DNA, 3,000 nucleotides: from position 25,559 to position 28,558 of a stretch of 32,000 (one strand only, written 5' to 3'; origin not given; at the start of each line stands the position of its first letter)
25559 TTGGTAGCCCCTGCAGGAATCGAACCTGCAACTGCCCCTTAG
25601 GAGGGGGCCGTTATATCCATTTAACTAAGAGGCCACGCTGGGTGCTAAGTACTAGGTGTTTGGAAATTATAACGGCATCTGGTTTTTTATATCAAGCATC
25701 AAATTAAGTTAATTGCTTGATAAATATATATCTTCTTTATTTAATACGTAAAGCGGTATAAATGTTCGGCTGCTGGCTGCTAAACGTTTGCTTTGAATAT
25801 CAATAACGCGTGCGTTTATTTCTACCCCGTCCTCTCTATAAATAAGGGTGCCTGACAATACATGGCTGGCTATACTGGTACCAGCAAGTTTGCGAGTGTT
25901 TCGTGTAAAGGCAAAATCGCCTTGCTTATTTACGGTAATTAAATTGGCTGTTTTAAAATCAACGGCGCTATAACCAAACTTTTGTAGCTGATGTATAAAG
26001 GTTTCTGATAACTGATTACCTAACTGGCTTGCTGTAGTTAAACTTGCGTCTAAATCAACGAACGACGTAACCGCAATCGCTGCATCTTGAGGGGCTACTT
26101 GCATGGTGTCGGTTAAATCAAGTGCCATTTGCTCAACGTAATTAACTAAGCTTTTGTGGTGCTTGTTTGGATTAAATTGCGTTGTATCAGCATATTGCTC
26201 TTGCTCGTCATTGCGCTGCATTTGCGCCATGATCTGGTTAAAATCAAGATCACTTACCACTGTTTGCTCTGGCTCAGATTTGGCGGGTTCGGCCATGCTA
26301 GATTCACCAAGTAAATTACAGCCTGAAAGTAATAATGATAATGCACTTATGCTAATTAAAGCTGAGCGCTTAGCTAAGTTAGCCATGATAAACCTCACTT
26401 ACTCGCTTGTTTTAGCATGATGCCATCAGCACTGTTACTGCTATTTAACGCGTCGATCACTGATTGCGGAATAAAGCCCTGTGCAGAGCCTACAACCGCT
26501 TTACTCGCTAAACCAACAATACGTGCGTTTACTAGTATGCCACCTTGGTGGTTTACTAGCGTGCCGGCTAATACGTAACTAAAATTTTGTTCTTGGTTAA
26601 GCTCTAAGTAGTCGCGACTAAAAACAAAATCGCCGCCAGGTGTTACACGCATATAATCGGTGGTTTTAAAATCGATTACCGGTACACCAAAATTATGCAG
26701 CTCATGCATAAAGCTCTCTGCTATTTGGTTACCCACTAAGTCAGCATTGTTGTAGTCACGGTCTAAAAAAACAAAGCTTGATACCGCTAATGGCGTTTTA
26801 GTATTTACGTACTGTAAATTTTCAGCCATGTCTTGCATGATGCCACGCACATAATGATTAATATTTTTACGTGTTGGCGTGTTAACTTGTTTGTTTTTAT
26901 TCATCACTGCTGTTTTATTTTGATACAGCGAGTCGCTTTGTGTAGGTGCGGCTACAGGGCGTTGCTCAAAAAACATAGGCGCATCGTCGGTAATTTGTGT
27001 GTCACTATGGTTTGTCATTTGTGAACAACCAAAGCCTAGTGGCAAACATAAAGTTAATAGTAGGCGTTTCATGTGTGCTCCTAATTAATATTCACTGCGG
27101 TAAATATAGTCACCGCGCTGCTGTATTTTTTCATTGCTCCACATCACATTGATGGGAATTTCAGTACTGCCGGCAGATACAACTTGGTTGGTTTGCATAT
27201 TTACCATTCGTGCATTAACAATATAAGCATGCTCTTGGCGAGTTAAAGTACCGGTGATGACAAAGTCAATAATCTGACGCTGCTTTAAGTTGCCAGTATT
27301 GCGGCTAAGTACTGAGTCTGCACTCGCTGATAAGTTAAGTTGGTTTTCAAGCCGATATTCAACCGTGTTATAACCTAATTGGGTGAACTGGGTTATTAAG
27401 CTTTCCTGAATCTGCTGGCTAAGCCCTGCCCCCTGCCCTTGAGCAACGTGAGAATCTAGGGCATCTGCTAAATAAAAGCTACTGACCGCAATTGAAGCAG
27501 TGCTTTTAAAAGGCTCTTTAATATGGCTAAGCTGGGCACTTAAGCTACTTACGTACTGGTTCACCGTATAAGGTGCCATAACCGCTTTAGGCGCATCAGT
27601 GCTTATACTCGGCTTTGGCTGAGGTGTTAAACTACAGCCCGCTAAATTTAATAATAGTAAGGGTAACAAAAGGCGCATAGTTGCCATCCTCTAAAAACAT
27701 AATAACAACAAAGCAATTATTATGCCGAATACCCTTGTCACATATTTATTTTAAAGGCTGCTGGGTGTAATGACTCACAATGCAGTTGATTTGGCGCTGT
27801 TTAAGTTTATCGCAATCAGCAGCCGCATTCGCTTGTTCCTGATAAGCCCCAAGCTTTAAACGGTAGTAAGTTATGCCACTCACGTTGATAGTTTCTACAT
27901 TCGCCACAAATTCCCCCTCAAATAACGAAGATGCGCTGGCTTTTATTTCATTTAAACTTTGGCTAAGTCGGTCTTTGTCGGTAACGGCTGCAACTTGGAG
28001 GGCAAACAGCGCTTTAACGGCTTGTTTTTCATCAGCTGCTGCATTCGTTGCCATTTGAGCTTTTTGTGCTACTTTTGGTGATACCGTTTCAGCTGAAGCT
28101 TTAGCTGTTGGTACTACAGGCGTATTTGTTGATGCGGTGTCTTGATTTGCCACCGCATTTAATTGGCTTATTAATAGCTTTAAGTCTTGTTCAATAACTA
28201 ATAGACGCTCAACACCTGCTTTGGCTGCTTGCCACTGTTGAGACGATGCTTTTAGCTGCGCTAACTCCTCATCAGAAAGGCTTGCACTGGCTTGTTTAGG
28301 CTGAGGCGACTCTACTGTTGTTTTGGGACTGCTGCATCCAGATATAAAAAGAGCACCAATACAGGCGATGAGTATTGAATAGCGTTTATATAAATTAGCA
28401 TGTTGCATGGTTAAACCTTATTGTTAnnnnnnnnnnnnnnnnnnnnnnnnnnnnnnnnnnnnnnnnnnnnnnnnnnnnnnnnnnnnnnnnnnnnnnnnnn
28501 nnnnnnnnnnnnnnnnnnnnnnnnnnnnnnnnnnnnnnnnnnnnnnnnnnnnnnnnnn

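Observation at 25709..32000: Flagellum-adjacent gene string combining a chaperone-usher-like pair, two SPOR domains and three FlgO/LpoB-like lipoproteins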

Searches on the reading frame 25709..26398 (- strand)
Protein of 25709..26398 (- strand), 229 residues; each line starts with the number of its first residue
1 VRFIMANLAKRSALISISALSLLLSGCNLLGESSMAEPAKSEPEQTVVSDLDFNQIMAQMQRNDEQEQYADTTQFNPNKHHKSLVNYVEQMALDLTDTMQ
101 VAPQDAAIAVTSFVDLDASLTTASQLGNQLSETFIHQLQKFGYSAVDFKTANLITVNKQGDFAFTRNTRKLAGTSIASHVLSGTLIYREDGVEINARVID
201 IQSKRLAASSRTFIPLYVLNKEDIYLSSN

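Call 8: search_protein_families(library=pfam, proteins=[window:25709-26398:-], max_evalue=1)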
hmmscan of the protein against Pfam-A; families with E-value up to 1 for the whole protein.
window:25709-26398:- (229 aa): 1 family
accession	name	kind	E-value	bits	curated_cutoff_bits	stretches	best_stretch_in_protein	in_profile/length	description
PF17680.6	FlgO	-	1.9e-39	135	22.6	1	89-218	1-129/130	FlgO protein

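Call 9: search_protein_families(library=ncbifam, proteins=[window:25709-26398:-], max_evalue=1)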
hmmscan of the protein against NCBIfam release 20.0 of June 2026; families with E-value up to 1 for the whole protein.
window:25709-26398:- (229 aa): 1 family
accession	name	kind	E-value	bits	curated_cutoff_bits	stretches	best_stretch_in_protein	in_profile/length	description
NF011433.1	PRK14864.1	equivalog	0.15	12.4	100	1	17-45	5-33/98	biofilm peroxide resistance protein BsmA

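Call 75: search_solved_structures(query=window:25709-26398:-, max_evalue=1, show_alignments=1)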
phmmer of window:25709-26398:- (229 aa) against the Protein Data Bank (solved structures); distinct sequences matched with E-value up to 1: 2.
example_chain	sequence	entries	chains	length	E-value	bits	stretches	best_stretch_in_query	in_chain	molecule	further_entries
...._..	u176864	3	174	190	1.3e-27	100.3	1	83-219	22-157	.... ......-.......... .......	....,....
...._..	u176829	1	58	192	1.3e-27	100.3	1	83-219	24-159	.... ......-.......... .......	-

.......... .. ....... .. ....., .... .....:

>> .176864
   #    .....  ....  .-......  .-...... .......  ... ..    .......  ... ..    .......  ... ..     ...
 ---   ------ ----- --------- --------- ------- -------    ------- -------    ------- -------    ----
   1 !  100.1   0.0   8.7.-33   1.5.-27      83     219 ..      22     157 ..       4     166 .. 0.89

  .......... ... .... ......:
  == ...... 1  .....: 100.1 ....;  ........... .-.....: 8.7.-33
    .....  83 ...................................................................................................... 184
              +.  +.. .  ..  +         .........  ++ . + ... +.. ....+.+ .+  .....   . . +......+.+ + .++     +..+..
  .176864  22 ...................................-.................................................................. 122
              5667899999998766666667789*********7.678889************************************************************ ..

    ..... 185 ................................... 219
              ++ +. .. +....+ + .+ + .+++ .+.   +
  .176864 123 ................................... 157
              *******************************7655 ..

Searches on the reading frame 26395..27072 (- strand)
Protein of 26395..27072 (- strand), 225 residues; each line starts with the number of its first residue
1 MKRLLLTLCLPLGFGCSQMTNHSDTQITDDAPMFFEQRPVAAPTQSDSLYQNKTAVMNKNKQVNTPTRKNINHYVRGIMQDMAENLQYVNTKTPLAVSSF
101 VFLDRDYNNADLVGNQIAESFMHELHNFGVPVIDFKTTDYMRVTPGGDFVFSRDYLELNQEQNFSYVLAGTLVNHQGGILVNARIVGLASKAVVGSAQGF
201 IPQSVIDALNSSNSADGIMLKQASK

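Call 8: search_protein_families(library=pfam, proteins=[window:26395-27072:-], max_evalue=1)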
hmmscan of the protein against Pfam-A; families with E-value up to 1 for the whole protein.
window:26395-27072:- (225 aa): 1 family
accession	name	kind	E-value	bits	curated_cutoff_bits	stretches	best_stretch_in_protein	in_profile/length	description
PF17680.6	FlgO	-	5.6e-42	143.1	22.6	1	78-205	3-129/130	FlgO protein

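Call 9: search_protein_families(library=ncbifam, proteins=[window:26395-27072:-], max_evalue=1)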
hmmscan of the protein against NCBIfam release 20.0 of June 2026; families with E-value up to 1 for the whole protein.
window:26395-27072:- (225 aa): 0 families

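Call 72: find_homologous_proteins(query=window:26395-27072:-, max_evalue=0.001)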
Query window:26395-27072:- (225 aa): 516 proteins with E <= 0.001 among 664 candidates; the best 120 are listed.
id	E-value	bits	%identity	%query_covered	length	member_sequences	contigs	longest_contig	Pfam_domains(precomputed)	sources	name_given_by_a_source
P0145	7.6e-143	491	98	100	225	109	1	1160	PF17680.7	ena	-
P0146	1.4e-134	464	92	100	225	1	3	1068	PF17680.7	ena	-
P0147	1.7e-131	454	90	100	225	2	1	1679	PF17680.7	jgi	-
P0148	2.1e-126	437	87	100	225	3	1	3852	PF17680.7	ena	-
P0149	1.1e-120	419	82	100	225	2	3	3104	PF17680.7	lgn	-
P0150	2.5e-119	414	86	100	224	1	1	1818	PF17680.7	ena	-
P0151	1.3e-118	412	84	100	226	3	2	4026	PF17680.7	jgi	-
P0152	6.5e-118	410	84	100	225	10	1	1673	PF17680.7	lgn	-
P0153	4.5e-116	404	81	100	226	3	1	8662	PF17680.7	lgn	-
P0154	1.1e-113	396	79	100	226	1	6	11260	PF17680.7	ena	-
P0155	3.9e-113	394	79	100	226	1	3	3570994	PF17680.7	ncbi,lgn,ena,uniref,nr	ncbi:FlgO family outer membrane protein [Pseudoalteromonas prydzensis]|uniref:FlgO family outer memb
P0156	5.1e-113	394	79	100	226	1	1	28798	PF17680.7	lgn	-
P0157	1.5e-112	392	79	100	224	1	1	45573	PF17680.7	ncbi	-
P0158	2.1e-112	392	78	100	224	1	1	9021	PF17680.7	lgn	-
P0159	2.1e-112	392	78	100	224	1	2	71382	PF17680.7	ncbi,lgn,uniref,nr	ncbi:hypothetical protein B5G52_16605 [Pseudoalteromonas sp. A601]|uniref:FlgO family outer membrane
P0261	8.0e-65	236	66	69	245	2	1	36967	PF17680.7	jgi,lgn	jgi:TolB-like protein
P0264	1.7e-64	235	67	72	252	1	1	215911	PF17680.7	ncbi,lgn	-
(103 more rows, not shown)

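Call 73: search_solved_structures(query=window:26395-27072:-, max_evalue=1, show_alignments=1)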
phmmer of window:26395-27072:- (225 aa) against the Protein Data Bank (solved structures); distinct sequences matched with E-value up to 1: 4.
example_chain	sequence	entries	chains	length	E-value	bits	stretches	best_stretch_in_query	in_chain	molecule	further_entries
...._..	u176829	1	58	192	5.9e-36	127.2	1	66-221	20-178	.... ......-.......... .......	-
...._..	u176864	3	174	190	6.6e-36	127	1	66-221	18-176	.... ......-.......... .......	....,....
3qv2_A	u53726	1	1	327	0.77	12.5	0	54-116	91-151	5-cytosine DNA methyltransferase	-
8a3w_SU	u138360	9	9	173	0.83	12.4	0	31-74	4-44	Putative 40S ribosomal protein S11 | Ribosomal protein S17 family protein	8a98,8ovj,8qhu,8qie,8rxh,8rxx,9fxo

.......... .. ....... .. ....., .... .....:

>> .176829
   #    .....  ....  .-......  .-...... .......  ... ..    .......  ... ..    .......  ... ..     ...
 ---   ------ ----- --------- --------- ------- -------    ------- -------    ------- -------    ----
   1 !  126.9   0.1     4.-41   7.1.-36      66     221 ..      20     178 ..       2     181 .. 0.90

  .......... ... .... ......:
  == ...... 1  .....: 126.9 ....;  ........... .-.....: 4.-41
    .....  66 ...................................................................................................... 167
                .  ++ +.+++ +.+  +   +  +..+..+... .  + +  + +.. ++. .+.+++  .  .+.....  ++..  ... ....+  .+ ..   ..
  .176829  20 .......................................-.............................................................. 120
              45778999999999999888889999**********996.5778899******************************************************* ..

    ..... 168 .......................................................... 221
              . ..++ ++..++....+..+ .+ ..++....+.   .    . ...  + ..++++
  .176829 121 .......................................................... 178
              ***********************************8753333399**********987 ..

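Call 93: find_encoding_contigs(protein=P0264, flank=10000, max_places=1)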
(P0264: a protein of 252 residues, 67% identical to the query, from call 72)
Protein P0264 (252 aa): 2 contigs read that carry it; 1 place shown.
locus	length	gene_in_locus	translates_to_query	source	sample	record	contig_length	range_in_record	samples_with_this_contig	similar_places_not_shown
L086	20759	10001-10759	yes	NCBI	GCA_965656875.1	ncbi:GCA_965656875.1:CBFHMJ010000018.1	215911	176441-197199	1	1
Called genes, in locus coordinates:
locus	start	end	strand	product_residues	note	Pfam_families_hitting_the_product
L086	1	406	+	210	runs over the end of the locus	PF02798:GST_N, PF13417:GST_N_3 (weak), PF13409:GST_N_2 (weak)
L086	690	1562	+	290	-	PF00497:SBP_bac_3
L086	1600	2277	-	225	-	PF02976:MutH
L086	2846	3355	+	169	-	PF00293:NUDIX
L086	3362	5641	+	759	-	PF01590:GAF, PF13185:GAF_2, PF13492:GAF_3, PF05524:PEP-utilisers_N, PF00391:PEP-utilizers, PF02896:PEP-utilizers_C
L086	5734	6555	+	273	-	PF01925:TauE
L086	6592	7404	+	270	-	PF01790:LGT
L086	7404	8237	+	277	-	PF00303:Thymidylat_synt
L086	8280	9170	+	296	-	PF00483:NTP_transferase, PF12804:NTP_transf_3 (faint)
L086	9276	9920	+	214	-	PF17680:FlgO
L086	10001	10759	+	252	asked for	PF17680:FlgO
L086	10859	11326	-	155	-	PF00376:MerR, PF13411:MerR_1, PF09278:MerR-DNA-bind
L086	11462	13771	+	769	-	PF00403:HMA, PF00122:E1-E2_ATPase, PF00702:Hydrolase, PF08282:Hydrolase_3 (faint)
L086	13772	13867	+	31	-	-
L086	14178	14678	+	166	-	PF03190:Thioredox_DsbH, PF13899:Thioredoxin_7, PF13098:Thioredoxin_2 (weak)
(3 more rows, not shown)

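Call 94: find_encoding_contigs(protein=P0261, flank=10000, max_places=1)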
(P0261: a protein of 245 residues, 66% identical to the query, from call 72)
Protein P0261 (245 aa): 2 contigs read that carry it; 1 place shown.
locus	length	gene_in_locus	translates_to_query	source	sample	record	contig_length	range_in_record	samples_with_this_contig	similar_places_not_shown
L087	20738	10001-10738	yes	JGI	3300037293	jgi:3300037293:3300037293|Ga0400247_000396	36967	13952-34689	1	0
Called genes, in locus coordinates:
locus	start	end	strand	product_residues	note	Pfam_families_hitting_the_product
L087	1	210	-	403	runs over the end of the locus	PF02771:Acyl-CoA_dh_N, PF11794:HpaB_N (faint), PF02770:Acyl-CoA_dh_M, PF00441:Acyl-CoA_dh_1, PF08028:Acyl-CoA_dh_2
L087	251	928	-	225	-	PF00300:His_Phos_1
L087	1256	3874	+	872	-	PF07715:Plug, PF00593:TonB_dep_Rec_b-barrel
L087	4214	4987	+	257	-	PF01209:Ubie_methyltran (weak), PF13489:Methyltransf_23, PF13847:Methyltransf_31, PF08241:Methyltransf_11, PF08242:Methyltransf_12, PF13649:Methyltransf_25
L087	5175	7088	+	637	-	PF03629:SASA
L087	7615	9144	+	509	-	PF00919:UPF0004, PF04055:Radical_SAM, PF18693:TRAM_2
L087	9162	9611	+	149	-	PF11026:DUF2721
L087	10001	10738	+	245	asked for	PF17680:FlgO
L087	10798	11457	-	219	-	PF17680:FlgO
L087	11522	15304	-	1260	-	PF27051:TamB_N, PF04357:TamB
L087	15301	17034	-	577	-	PF07244:POTRA (faint), PF17243:POTRA_TamA_1, PF01103:Omp85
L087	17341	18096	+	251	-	PF00106:adh_short, PF08659:KR (weak), PF01370:Epimerase (faint), PF13561:adh_short_C2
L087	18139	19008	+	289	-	PF04909:Amidohydro_2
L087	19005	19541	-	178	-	PF13505:OMP_b-brl (weak)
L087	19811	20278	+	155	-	-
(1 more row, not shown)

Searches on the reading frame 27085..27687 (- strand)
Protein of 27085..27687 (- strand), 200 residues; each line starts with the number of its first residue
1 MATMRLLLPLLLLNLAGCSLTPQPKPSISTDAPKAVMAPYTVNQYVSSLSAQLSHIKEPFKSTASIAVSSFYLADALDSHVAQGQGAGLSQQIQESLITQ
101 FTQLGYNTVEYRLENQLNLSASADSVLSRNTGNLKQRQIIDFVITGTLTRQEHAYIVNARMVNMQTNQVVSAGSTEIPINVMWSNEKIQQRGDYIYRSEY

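Call 8: search_protein_families(library=pfam, proteins=[window:27085-27687:-], max_evalue=1)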
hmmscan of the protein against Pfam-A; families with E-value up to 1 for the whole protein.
window:27085-27687:- (200 aa): 2 families
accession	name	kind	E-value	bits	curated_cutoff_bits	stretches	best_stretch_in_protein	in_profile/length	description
PF17680.6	FlgO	-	1.2e-32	113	22.6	1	49-181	7-129/130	FlgO protein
PF04390.17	LptE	-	0.019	16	23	1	84-174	11-81/118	Lipopolysaccharide-assembly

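Call 9: search_protein_families(library=ncbifam, proteins=[window:27085-27687:-], max_evalue=1)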
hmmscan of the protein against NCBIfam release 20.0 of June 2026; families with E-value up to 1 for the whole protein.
window:27085-27687:- (200 aa): 1 family
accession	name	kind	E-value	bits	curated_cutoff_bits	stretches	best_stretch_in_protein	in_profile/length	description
NF041850.1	VI_secsys_TagV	equivalog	0.0044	16.7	300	1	10-69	10-73/166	type VI secretion system accessory protein TagV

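Call 74: search_solved_structures(query=window:27085-27687:-, max_evalue=1, show_alignments=1)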
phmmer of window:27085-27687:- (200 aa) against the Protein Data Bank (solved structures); distinct sequences matched with E-value up to 1: 3.
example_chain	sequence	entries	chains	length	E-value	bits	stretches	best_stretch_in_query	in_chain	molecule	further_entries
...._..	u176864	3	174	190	4.9e-13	52.7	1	40-178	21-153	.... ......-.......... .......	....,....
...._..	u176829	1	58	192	5e-13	52.6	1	40-178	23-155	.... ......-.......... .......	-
7jj8_B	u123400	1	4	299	0.73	13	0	42-118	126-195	Zinc-binding lipoprotein AdcA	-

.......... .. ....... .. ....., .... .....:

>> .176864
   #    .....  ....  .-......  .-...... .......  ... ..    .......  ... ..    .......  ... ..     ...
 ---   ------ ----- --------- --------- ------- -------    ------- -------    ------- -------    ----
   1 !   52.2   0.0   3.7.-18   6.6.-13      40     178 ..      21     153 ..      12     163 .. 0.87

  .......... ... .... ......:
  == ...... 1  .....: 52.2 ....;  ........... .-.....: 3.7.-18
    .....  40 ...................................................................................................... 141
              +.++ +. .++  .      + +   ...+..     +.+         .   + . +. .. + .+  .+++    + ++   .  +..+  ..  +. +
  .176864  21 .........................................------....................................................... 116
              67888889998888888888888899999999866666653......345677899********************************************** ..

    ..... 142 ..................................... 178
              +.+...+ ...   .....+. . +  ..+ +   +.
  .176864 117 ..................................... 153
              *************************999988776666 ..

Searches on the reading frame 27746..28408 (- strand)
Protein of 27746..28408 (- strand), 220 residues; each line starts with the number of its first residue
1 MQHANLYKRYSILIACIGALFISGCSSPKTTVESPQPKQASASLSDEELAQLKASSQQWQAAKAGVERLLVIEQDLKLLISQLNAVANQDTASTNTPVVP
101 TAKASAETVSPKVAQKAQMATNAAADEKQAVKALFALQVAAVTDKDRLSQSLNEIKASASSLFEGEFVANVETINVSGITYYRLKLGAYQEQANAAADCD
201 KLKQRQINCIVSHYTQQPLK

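Call 8: search_protein_families(library=pfam, proteins=[window:27746-28408:-], max_evalue=1)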
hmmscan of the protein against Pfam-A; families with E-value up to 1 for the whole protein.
window:27746-28408:- (220 aa): 1 family
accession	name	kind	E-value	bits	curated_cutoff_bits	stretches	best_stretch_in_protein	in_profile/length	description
PF05036.18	SPOR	-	1.3e-06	29.1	21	1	134-211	4-74/76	SPOR domain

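Call 9: search_protein_families(library=ncbifam, proteins=[window:27746-28408:-], max_evalue=1)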
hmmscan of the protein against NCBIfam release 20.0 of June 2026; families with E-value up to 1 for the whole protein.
window:27746-28408:- (220 aa): 8 families
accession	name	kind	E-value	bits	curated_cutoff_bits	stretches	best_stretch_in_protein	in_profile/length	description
NF050813.1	CellDivFtsNCaul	equivalog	6.4e-06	26.6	300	1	89-211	144-267/268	cell division protein FtsN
NF008542.0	PRK11465.1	equivalog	0.0005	18.4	596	1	25-163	12-149/741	mechanosensitive channel protein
NF007953.1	PRK10672.1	equivalog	0.0008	19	201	1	24-205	202-351/362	endolytic peptidoglycan transglycosylase RlpA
TIGR02722.1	lp_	equivalog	0.035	14.1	110.55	1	8-52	1-47/189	penicillin-binding protein activator LpoB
NF033919.1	PA2779_fam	subfamily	0.042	14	40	1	38-72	68-102/123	PA2779 family protein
NF011660.0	PRK15080.1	equivalog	0.14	11.4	182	1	80-144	83-147/277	ethanolamine utilization protein EutJ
NF004359.0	PRK05738.1-3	equivalog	0.15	12.2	94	0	119-143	33-58/99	50S ribosomal protein L23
TIGR03042.1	PS_II_psbQ_bact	equivalog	0.46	10.3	106.9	0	10-70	4-56/142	photosystem II protein PsbQ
